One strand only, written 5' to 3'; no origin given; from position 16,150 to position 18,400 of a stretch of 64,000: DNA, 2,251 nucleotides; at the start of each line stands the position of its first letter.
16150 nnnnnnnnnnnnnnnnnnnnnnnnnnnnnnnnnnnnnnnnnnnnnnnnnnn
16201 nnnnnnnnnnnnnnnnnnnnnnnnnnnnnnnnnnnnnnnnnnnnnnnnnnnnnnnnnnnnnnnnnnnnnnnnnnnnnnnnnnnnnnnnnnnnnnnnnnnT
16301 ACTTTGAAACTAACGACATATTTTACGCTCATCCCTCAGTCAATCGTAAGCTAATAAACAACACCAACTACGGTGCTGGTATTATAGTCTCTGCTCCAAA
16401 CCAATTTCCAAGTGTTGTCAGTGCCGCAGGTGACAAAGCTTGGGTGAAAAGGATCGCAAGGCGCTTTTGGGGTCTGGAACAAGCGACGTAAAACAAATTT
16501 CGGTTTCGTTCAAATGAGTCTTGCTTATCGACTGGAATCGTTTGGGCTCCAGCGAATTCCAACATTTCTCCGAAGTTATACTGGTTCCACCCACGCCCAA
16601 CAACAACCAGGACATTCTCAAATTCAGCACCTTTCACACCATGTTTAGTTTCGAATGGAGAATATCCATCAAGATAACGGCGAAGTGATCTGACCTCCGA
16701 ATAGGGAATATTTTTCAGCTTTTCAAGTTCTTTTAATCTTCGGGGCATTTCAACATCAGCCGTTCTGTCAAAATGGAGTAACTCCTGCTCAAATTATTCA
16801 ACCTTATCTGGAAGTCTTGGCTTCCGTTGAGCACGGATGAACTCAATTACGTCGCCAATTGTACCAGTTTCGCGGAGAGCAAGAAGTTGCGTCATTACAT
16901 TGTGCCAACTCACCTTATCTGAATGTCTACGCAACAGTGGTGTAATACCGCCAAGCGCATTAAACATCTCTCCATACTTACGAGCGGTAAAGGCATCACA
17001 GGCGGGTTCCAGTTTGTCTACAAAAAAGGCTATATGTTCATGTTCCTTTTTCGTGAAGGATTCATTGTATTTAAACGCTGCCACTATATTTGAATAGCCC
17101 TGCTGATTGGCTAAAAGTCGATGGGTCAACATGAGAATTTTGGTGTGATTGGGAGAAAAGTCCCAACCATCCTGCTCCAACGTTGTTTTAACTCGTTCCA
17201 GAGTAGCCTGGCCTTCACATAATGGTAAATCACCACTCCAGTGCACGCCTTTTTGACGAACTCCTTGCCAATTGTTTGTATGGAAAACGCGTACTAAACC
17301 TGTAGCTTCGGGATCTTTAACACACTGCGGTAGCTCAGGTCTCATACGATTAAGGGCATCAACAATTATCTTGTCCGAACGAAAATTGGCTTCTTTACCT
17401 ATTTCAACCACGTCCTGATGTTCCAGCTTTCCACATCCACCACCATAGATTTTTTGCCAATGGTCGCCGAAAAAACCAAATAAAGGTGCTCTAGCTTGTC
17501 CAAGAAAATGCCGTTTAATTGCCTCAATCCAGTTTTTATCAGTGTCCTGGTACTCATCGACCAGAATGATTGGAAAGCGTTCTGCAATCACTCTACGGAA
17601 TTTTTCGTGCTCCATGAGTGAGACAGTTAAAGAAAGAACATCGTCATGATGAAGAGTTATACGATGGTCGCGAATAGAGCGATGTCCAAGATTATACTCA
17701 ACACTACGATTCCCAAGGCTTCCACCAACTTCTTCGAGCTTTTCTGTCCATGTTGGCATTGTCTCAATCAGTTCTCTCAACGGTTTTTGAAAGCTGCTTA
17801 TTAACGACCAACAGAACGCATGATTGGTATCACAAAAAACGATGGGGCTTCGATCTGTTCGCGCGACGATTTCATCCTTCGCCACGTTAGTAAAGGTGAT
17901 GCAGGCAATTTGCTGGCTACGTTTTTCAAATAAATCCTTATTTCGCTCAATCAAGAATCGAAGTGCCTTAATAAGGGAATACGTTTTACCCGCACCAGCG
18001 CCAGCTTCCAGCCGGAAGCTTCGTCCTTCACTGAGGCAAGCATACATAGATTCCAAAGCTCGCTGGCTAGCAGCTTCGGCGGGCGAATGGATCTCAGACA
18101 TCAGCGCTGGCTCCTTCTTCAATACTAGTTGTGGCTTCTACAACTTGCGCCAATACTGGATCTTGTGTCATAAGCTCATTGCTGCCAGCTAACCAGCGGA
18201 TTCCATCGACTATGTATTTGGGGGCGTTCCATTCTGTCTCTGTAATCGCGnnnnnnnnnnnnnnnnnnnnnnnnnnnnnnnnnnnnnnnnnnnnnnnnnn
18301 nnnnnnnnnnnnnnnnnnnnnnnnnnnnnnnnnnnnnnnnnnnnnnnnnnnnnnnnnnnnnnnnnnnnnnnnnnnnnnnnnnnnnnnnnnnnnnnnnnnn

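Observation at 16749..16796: Single in-frame TAA splits the UvrD-like helicase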

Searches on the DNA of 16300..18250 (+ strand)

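Call 3: search_dna_similar(query=window:16300-18250:+, collection=ecoli_genomes, mode=near, max_rows=40)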
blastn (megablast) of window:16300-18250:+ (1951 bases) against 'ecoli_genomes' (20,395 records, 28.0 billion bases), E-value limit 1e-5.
Records with a match: 19; places in all: 19; records where one place covers at least 80% of the query: 19.
Genomes with a match: 19 of 5426; with a place that covers at least 80% of the query: 19. Places per genome that has any: lowest 1, median 1, highest 1. On chromosomes: 19 places; on plasmids: 0.
Best place of each record, by identity: >=99% 19.
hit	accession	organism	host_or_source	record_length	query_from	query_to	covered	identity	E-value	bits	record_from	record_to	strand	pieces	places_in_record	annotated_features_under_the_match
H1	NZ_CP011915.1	Escherichia coli strain PSUO2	Gallus gallus domesticus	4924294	1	1951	100%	99.4%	0e+0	3537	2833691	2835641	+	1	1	UvrD-helicase domain-containing protein | ATP-dependent nuclease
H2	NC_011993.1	Escherichia coli LF82 strain LF82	-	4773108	1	1951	100%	99.4%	0e+0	3537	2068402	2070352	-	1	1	UvrD-helicase domain-containing protein | ATP-dependent nuclease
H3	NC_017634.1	Escherichia coli O83:H1 str. NRG 857C strain NRG 857C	-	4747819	1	1951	100%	99.4%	0e+0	3537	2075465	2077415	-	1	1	UvrD-helicase domain-containing protein | ATP-dependent nuclease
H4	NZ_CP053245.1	Escherichia coli strain SCU-485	Homo sapiens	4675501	1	1951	100%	99.4%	0e+0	3537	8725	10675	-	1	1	UvrD-helicase domain-containing protein | ATP-dependent nuclease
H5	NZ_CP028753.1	Escherichia coli strain A22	possum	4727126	1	1951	100%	99.4%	0e+0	3537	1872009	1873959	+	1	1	UvrD-helicase domain-containing protein | ATP-dependent nuclease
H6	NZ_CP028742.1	Escherichia coli strain A33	Perameles nasuta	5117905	1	1951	100%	99.4%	0e+0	3537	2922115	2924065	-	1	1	UvrD-helicase domain-containing protein | ATP-dependent nuclease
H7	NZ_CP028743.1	Escherichia coli strain A32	Phascolarctos cinereus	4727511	1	1951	100%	99.4%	0e+0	3537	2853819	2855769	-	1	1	UvrD-helicase domain-containing protein | ATP-dependent nuclease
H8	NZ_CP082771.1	Escherichia coli LF82 strain LF82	Homo sapiens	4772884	1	1951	100%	99.4%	0e+0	3537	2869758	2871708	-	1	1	UvrD-helicase domain-containing protein | ATP-dependent nuclease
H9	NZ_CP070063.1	Escherichia coli strain FDAARGOS_1372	Homo sapiens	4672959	1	1951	100%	99.4%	0e+0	3537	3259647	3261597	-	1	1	UvrD-helicase domain-containing protein | ATP-dependent nuclease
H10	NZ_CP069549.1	Escherichia coli strain FDAARGOS_1253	Homo sapiens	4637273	1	1951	100%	99.4%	0e+0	3537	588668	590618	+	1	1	UvrD-helicase domain-containing protein | ATP-dependent nuclease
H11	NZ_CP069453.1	Escherichia coli strain FDAARGOS_1254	Homo sapiens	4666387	1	1951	100%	99.4%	0e+0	3537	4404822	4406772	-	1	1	UvrD-helicase domain-containing protein | ATP-dependent nuclease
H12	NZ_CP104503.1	Escherichia coli strain E1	Poultry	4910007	1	1951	100%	99.4%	0e+0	3537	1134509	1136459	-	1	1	UvrD-helicase domain-containing protein | ATP-dependent nuclease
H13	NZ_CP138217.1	Escherichia coli strain 20Y000092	Homo sapiens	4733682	1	1951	100%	99.4%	0e+0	3537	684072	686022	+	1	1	UvrD-helicase domain-containing protein | ATP-dependent endonuclease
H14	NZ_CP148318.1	Escherichia coli strain Z1323MEC0001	Mammal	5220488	1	1951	100%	99.4%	0e+0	3537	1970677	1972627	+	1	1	UvrD-helicase domain-containing protein | ATP-dependent nuclease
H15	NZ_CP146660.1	Escherichia coli strain MS 57-2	Homo sapiens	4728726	1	1951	100%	99.4%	0e+0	3537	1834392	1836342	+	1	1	UvrD-helicase domain-containing protein | ATP-dependent nuclease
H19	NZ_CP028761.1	Escherichia coli strain A13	Sheep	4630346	1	1951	100%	99.3%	0e+0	3531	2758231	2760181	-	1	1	3'-5' exonuclease | UvrD-helicase domain-containing protein | ATP-dependent nuclease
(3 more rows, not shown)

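Call 5: get_annotated_region(hit=H2, flank=6000)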
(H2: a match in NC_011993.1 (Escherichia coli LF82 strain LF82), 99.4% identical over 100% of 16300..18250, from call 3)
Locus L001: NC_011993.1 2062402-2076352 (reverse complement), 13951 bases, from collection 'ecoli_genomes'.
description: Escherichia coli LF82, complete sequence
organism: Escherichia coli LF82 strain LF82 (NCBI taxid 591946)
replicon: chromosome; assembly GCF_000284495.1
host: -; source: -; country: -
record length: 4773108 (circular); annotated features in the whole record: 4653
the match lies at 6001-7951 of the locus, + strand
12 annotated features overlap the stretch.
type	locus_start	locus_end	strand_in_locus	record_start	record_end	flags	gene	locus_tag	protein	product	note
CDS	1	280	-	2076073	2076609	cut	-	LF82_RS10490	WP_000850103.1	RpiB/LacA/LacB family sugar-phosphate isomerase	-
CDS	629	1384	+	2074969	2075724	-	-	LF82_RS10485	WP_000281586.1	DeoR/GlpR family DNA-binding transcription regulator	-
CDS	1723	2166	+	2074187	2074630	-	-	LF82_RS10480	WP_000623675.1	PTS sugar transporter subunit IIA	-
CDS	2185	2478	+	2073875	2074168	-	-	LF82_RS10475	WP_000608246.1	PTS sugar transporter subunit IIB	-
CDS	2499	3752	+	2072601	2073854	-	-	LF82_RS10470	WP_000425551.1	PTS transporter subunit IIC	-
CDS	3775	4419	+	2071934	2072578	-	rpe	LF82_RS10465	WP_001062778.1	ribulose-phosphate 3-epimerase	-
CDS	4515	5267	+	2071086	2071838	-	-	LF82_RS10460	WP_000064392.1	SDR family NAD(P)-dependent oxidoreductase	-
CDS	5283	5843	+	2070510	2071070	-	hxlB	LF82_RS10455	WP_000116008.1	6-phospho-3-hexuloisomerase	-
CDS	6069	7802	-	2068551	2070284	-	-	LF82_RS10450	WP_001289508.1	UvrD-helicase domain-containing protein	-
CDS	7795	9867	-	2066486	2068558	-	-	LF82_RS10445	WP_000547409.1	ATP-dependent nuclease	-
CDS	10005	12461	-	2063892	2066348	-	-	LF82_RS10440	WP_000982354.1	hypothetical protein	-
CDS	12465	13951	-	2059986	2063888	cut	-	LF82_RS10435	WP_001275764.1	hypothetical protein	-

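Call 6: get_annotated_region(hit=H19, flank=6000)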
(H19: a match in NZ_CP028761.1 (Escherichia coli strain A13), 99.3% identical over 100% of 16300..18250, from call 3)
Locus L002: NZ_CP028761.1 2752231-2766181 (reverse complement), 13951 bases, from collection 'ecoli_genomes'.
description: Escherichia coli strain A13 chromosome, complete genome
organism: Escherichia coli strain A13 (NCBI taxid 562)
replicon: chromosome; assembly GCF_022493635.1
host: Sheep; source: feces; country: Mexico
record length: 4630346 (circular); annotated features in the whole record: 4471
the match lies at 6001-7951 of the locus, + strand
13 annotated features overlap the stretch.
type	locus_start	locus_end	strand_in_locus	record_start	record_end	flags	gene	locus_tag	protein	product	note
CDS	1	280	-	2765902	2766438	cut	-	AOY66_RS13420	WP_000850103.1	RpiB/LacA/LacB family sugar-phosphate isomerase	-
CDS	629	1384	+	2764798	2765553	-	-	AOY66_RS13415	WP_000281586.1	DeoR/GlpR family DNA-binding transcription regulator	-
CDS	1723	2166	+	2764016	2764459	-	-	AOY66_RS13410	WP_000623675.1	PTS sugar transporter subunit IIA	-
CDS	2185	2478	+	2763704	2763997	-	-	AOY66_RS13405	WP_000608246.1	PTS sugar transporter subunit IIB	-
CDS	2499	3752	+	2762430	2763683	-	-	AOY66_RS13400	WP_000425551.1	PTS transporter subunit IIC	-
CDS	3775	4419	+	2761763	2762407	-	rpe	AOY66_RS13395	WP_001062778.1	ribulose-phosphate 3-epimerase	-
CDS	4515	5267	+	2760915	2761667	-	-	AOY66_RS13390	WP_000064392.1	SDR family NAD(P)-dependent oxidoreductase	-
CDS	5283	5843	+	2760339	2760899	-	hxlB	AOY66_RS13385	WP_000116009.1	6-phospho-3-hexuloisomerase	-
CDS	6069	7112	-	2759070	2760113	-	-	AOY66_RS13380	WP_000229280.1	3'-5' exonuclease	-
CDS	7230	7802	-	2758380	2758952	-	-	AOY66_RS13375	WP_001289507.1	UvrD-helicase domain-containing protein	-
CDS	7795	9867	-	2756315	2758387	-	-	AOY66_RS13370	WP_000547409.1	ATP-dependent nuclease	-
CDS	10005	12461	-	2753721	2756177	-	-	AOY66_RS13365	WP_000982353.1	hypothetical protein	-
CDS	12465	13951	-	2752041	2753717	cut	-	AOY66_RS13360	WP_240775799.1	hypothetical protein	-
